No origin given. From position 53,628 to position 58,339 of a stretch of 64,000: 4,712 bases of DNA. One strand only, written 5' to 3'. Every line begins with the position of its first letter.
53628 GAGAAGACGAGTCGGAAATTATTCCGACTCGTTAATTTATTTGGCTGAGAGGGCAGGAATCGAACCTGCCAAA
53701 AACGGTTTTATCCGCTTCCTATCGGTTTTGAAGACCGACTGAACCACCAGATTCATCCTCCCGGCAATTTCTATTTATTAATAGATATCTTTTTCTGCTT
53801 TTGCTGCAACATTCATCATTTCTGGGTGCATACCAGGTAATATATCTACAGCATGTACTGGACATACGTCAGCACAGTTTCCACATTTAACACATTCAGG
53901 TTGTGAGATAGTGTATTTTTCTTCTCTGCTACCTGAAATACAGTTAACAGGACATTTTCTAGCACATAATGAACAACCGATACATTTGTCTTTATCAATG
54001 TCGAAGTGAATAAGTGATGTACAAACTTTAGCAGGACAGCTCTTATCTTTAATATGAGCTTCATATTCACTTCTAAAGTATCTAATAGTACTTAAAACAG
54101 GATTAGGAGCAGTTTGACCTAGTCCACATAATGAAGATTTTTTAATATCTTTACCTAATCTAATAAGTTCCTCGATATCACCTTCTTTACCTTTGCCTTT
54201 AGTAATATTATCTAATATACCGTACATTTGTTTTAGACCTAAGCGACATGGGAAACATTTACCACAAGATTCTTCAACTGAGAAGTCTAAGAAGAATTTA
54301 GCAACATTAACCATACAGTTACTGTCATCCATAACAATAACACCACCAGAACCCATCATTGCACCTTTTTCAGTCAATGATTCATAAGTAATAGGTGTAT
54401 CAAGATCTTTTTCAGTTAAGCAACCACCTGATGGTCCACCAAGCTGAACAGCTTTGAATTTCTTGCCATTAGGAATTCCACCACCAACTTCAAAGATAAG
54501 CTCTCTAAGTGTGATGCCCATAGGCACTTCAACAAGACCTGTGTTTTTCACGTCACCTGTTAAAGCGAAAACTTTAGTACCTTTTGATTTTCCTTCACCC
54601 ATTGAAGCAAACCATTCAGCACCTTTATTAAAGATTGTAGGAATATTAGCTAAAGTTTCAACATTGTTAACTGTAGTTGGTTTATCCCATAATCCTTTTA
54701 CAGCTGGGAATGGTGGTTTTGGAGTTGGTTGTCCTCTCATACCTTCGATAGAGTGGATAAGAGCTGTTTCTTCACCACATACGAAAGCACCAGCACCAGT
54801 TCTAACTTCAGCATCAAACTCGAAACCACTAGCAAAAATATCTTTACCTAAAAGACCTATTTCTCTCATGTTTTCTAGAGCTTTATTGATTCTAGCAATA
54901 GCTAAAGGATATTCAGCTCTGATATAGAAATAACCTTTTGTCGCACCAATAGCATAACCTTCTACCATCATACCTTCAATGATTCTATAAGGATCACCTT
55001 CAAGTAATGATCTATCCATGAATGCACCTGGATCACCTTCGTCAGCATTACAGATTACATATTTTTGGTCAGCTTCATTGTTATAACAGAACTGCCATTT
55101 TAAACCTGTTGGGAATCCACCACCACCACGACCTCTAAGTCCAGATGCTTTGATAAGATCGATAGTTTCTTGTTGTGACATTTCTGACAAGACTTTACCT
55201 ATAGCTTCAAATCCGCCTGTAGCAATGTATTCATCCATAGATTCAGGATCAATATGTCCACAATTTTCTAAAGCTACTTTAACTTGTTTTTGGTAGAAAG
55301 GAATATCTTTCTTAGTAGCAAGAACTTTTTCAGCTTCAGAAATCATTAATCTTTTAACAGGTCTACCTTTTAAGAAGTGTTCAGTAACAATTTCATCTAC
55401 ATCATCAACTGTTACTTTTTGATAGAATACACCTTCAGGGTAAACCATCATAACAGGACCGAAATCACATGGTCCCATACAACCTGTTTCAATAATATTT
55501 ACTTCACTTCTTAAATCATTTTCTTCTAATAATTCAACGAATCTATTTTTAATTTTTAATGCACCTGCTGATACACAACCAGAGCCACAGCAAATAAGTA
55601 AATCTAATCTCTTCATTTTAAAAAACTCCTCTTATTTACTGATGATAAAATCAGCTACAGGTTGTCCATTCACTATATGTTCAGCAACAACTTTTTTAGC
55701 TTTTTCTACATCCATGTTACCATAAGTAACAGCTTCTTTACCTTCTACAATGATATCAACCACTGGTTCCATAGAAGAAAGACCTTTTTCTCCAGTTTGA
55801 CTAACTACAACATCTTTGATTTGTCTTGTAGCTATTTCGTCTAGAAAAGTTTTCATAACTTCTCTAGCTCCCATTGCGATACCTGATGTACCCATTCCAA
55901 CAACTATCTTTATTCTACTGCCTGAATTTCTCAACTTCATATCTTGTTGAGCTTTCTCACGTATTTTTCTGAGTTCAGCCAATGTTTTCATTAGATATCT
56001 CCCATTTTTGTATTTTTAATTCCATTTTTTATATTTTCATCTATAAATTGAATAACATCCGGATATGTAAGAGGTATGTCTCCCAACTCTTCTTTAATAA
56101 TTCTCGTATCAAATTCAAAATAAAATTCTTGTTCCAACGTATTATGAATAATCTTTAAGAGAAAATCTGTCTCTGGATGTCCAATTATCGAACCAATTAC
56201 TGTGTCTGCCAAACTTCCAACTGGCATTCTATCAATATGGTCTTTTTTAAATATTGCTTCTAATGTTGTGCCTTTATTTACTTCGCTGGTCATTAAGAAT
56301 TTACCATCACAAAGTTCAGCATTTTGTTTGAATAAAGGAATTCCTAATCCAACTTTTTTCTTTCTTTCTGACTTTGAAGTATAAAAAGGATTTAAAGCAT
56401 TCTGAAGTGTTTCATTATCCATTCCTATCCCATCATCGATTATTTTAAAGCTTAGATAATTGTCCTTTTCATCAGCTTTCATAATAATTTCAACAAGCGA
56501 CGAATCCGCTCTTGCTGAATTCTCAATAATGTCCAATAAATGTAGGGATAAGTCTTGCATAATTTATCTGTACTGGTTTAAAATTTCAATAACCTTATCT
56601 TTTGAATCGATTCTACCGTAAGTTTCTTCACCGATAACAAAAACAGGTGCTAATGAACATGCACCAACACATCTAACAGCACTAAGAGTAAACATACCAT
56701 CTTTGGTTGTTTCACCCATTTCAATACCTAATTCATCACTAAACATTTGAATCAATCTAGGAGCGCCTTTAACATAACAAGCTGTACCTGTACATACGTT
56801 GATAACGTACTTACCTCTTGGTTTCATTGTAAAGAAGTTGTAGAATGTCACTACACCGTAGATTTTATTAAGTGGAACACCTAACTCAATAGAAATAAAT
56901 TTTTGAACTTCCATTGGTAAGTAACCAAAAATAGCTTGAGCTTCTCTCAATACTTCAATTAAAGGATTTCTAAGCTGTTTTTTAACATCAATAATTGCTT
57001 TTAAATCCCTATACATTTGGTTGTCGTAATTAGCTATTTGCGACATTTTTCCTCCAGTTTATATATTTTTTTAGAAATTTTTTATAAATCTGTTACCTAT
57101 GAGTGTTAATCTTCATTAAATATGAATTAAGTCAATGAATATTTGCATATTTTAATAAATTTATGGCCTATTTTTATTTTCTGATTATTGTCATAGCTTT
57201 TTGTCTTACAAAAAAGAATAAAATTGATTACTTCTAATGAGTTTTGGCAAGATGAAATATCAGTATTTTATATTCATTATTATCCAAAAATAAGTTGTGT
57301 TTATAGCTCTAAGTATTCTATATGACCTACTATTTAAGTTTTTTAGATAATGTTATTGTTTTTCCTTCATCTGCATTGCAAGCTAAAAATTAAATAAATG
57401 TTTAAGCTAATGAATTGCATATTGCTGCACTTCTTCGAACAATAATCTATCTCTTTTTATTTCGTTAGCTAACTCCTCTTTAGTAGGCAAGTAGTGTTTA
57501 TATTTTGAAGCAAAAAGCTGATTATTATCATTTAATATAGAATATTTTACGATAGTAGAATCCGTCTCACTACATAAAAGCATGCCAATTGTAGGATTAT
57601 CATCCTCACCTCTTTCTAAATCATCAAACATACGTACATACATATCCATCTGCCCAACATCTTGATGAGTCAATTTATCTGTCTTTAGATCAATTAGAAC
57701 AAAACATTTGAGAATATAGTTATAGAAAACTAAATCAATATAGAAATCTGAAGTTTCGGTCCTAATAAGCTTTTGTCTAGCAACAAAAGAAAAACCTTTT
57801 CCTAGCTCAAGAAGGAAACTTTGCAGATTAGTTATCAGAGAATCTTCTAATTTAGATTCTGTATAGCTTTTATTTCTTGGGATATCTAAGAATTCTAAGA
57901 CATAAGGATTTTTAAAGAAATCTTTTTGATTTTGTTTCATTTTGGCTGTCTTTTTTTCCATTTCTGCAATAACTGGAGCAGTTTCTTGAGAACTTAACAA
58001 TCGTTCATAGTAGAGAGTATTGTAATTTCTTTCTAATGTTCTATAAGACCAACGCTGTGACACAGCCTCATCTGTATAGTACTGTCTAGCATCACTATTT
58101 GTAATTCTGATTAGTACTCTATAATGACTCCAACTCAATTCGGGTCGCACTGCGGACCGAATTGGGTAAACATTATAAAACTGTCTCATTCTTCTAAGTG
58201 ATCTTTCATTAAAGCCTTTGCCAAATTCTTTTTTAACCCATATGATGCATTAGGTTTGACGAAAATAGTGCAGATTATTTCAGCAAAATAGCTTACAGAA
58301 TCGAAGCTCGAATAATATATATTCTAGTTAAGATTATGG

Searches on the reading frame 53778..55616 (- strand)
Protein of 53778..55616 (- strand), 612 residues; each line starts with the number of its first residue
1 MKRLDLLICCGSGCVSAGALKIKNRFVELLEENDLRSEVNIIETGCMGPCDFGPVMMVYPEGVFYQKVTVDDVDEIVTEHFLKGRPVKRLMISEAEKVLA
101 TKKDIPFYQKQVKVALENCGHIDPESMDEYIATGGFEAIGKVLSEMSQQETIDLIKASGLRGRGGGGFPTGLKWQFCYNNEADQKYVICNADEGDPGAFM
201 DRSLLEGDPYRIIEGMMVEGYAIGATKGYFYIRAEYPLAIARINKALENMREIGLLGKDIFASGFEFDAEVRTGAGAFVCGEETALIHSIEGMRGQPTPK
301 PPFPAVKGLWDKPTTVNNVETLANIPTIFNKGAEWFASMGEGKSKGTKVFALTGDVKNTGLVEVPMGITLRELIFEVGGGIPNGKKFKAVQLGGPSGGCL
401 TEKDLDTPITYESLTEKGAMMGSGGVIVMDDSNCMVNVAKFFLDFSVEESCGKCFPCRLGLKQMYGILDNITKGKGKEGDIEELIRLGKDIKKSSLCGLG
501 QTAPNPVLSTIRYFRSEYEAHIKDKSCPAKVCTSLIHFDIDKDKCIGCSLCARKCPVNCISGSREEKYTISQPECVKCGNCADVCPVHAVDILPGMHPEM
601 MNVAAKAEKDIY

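Call 7: search_protein_families(library=ncbifam, proteins=[window:53778-55616:-])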
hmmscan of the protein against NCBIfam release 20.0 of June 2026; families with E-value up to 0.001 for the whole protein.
window:53778-55616:- (612 aa): 62 families (the best 25 are shown)
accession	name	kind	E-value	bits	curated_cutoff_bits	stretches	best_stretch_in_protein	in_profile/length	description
TIGR01959.1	nuoF_fam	equivalog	2.6e-149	497.1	558.65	1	123-522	10-410/410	NADH-quinone oxidoreductase subunit NuoF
NF008436.0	PRK11278.1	equivalog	5.5e-121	404.6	749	1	124-530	24-434/448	NADH-quinone oxidoreductase subunit NuoF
NF010120.0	PRK13596.1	equivalog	5.3e-116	387.7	389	1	125-527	18-422/433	NADH-quinone oxidoreductase subunit NuoF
NF041612.1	fdxn_Clost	equivalog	9.9e-22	77.5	150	1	14-92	24-102/102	2Fe-2S ferredoxin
TIGR04481.1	PR_assoc_PrdC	equivalog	2.3e-15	56.3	490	1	146-410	70-296/425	proline reductase-associated electron transfer protein PrdC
TIGR01945.1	rnfC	subfamily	3.8e-14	52.1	245.95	1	117-250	94-221/435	RnfABCDGE type electron transport complex subunit C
NF003454.1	PRK05035.1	equivalog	1.5e-13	50.1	345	1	117-410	96-346/556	electron transport complex subunit RsxC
NF041613.1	fdxn_Azotob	equivalog_domain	1.7e-13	50.7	195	1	13-87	23-97/107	2Fe-2S ferredoxin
NF058577.1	FdxA_fam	equivalog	2.2e-13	50.2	65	1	542-589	6-52/52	4Fe-4S ferredoxin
TIGR01944.1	rnfB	subfamily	1.6e-10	40.9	68.7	1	540-595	110-165/190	RnfABCDGE type electron transport complex subunit B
TIGR01971.1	NuoI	subfamily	2.3e-10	40.1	113.05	1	538-592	37-100/121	NADH-quinone oxidoreductase, chain I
NF043069.1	T4HPD_activ_SAM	equivalog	3.6e-10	39.7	425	1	540-610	48-116/299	trans-4-hydroxy-L-proline dehydratase activase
NF005415.0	PRK06991.1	equivalog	2.2e-09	37.4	281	1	540-595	82-137/284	electron transport complex subunit RsxB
NF040864.1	HgcB_ferredoxin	equivalog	2.5e-09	36.8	99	1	538-596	9-67/93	mercury methylation ferredoxin HgcB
NF003475.0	PRK05113.1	equivalog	6.8e-09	35.8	203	1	540-594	110-164/190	electron transport complex subunit RsxB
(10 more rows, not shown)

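Call 8: search_protein_families(library=pfam, proteins=[window:53778-55616:-])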
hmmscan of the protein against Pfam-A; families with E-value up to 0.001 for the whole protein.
window:53778-55616:- (612 aa): 12 families
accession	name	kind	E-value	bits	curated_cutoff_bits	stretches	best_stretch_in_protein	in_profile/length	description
PF01512.22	Complex1_51K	-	2.4e-45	154.6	31.2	1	155-326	1-149/150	Nuo51 FMN-binding domain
PF10589.14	NADH_4Fe-4S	-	1.1e-32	112.2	23.5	1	438-521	2-85/85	NADH-ubiquinone oxidoreductase-F iron-sulfur binding region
PF00037.32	Fer4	-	2e-11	43.6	21.1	2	540-561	3-24/24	4Fe-4S binding domain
PF14697.11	Fer4_21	-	4.2e-10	40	35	1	540-590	3-57/59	4Fe-4S dicluster domain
PF10531.15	SLBB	-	1.1e-08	35.2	27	1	349-398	1-53/55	SLBB domain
PF12838.12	Fer4_7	-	5e-08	33.7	27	1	544-589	1-52/52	4Fe-4S dicluster domain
PF13237.11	Fer4_10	-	4.2e-07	30.2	25.5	1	540-586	4-53/53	4Fe-4S dicluster domain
PF13187.11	Fer4_9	-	1.5e-06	28.6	27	1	544-589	1-51/52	4Fe-4S dicluster domain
PF22461.2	SLBB_2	-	3.2e-06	27.6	27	1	349-408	2-58/79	SLBB domain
PF01257.25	2Fe-2S_thioredx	-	9e-06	26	24.8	1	5-79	67-143/145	Thioredoxin-like [2Fe-2S] ferredoxin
PF12837.12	Fer4_6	-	1.9e-05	24.8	25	1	538-560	2-24/24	4Fe-4S binding domain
PF12797.12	Fer4_2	-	2e-05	24.7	24.5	1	539-557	4-22/22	4Fe-4S binding domain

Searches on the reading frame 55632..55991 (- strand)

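Call 7: search_protein_families(library=ncbifam, proteins=[window:55632-55991:-])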
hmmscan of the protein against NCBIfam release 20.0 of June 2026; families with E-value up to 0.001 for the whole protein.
window:55632-55991:- (119 aa): 2 families
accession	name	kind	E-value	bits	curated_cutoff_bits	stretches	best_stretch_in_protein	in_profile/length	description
NF041612.1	fdxn_Clost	equivalog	1.2e-07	32.2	150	1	41-116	28-101/102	2Fe-2S ferredoxin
NF041613.1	fdxn_Azotob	equivalog_domain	0.00093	19.4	195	0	38-116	25-101/107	2Fe-2S ferredoxin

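Call 8: search_protein_families(library=pfam, proteins=[window:55632-55991:-])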
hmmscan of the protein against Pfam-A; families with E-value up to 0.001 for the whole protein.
window:55632-55991:- (119 aa): 0 families

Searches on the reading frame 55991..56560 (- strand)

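Call 7: search_protein_families(library=ncbifam, proteins=[window:55991-56560:-])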
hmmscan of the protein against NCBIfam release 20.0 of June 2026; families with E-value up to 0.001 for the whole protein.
window:55991-56560:- (189 aa): 48 families (the best 25 are shown)
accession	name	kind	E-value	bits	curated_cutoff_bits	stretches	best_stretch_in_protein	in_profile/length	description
NF008468.0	PRK11360.1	equivalog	9.3e-11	40.8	646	1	8-109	511-611/616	two-component system sensor histidine kinase AtoS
NF010076.0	PRK13557.1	subfamily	1.9e-09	36.5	631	1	27-107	316-395/540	histidine kinase famiy protein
NF046044.1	PnpS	equivalog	4.9e-09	35.7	400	1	8-101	290-386/390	two-component system histidine kinase PnpS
NF041947.1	LuxQ_Vibrio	equivalog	1.6e-08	32.9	1200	1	23-101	610-691/843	quorum-sensing autoinducer 2 sensor kinase/phosphatase LuxQ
NF011874.0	PRK15347.1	equivalog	4.5e-08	31.6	852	1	24-100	533-608/921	two component system sensor kinase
NF045900.1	HisKinCpxALeg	equivalog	4.7e-08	32.2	800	1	11-98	351-443/451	two-component system sensor histidine kinase CpxA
NF008298.1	PRK11086.1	subfamily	7.1e-08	31.3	520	1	12-101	432-520/529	DcuS/MalK family sensor histidine kinase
TIGR01925.2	spIIAB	equivalog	1.1e-07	31.8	135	1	23-101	60-131/137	anti-sigma F factor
NF033092.0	HK_WalK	equivalog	1.1e-07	30.8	725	1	10-100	495-588/594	cell wall metabolism sensor histidine kinase WalK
NF045901.1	HisKinLetSLeg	equivalog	1.3e-07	30.1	1650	1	26-106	435-518/906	two-component system sensor histidine kinase LetS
NF053867.1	SprKinKinDBac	equivalog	1.8e-07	30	775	1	24-101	418-492/500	sporulation kinase KinD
NF008025.0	PRK10755.1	equivalog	1.9e-07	30.1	314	1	4-107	254-357/362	two-component system sensor histidine kinase PmrB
TIGR02966.1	phoR_proteo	equivalog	2.9e-07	29.8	334.2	1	7-104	233-333/333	phosphate regulon sensor histidine kinase PhoR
NF041210.1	his_kin_PieS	equivalog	3.6e-07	29.5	850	1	8-101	369-465/474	two component system sensor histidine kinase PieS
NF010411.0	PRK13837.1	equivalog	7.9e-07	27.4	647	1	34-104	606-673/828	two-component system VirA-like sensor kinase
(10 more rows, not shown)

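Call 8: search_protein_families(library=pfam, proteins=[window:55991-56560:-])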
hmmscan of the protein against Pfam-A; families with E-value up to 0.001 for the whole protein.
window:55991-56560:- (189 aa): 2 families
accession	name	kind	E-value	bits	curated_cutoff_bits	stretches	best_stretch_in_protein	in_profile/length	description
PF02518.31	HATPase_c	-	1.4e-13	51.7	26.4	1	7-106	9-109/111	Histidine kinase-, DNA gyrase B-, and HSP90-like ATPase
PF13589.12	HATPase_c_3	-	7.9e-10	39.3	25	1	8-69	7-67/137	Histidine kinase-, DNA gyrase B-, and HSP90-like ATPase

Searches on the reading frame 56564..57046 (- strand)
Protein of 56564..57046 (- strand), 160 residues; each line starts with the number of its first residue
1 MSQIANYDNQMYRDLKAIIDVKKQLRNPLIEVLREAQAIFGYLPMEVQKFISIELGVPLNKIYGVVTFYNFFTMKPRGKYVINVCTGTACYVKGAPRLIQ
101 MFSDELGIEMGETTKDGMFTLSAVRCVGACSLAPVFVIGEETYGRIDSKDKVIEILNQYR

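Call 7: search_protein_families(library=ncbifam, proteins=[window:56564-57046:-])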
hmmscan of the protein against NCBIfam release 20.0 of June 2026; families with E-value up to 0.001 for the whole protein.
window:56564-57046:- (160 aa): 9 families
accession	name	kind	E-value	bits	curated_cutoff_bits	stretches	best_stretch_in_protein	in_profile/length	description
NF005747.0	PRK07571.1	equivalog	1.1e-46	158.7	224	1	9-154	19-163/173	bidirectional hydrogenase complex protein HoxE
NF005722.0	PRK07539.1-2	equivalog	4e-39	134.2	141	1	9-159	7-156/157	NADH-quinone oxidoreductase subunit NuoE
TIGR01958.1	nuoE_fam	subfamily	3.2e-36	124.7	142.4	1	23-160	12-148/148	NADH-quinone oxidoreductase subunit NuoE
NF004638.0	PRK05988.1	equivalog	2.5e-33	115.1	198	1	7-157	6-155/159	formate dehydrogenase subunit gamma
NF005725.0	PRK07539.1-5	equivalog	5.2e-31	107.7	220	1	26-159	38-171/174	NADH-quinone oxidoreductase subunit NuoE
NF005723.0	PRK07539.1-3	equivalog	2.1e-27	95.9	226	1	26-158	23-155/158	NADH-quinone oxidoreductase subunit NuoE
NF005721.0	PRK07539.1-1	equivalog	4.8e-26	91.7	308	1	5-148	24-167/292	NADH-quinone oxidoreductase subunit NuoE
NF005724.0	PRK07539.1-4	equivalog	3.5e-20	72.9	280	1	28-157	41-170/240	NADH-quinone oxidoreductase subunit NuoE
NF009040.0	PRK12373.1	equivalog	2e-15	57.4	514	1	29-156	39-166/400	NADH-quinone oxidoreductase subunit E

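Call 8: search_protein_families(library=pfam, proteins=[window:56564-57046:-])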
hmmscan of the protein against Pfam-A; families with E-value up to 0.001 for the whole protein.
window:56564-57046:- (160 aa): 1 family
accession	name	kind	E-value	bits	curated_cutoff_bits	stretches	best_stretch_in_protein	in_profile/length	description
PF01257.25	2Fe-2S_thioredx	-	1.4e-47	161.6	24.8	1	16-160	2-145/145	Thioredoxin-like [2Fe-2S] ferredoxin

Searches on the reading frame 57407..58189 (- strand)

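Call 7: search_protein_families(library=ncbifam, proteins=[window:57407-58189:-])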
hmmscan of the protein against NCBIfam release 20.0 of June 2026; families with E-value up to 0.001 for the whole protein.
window:57407-58189:- (260 aa): 0 families

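Call 8: search_protein_families(library=pfam, proteins=[window:57407-58189:-])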
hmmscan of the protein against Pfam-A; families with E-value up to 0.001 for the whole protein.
window:57407-58189:- (260 aa): 2 families
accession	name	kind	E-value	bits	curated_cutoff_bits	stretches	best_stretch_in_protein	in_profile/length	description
PF06250.17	YhcG_C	-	1.7e-55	187.6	32.5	1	90-243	2-155/157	YhcG PDDEXK nuclease domain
PF17761.7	DUF1016_N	-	4.8e-16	59.5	32.8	1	1-63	72-137/137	DUF1016 N-terminal domain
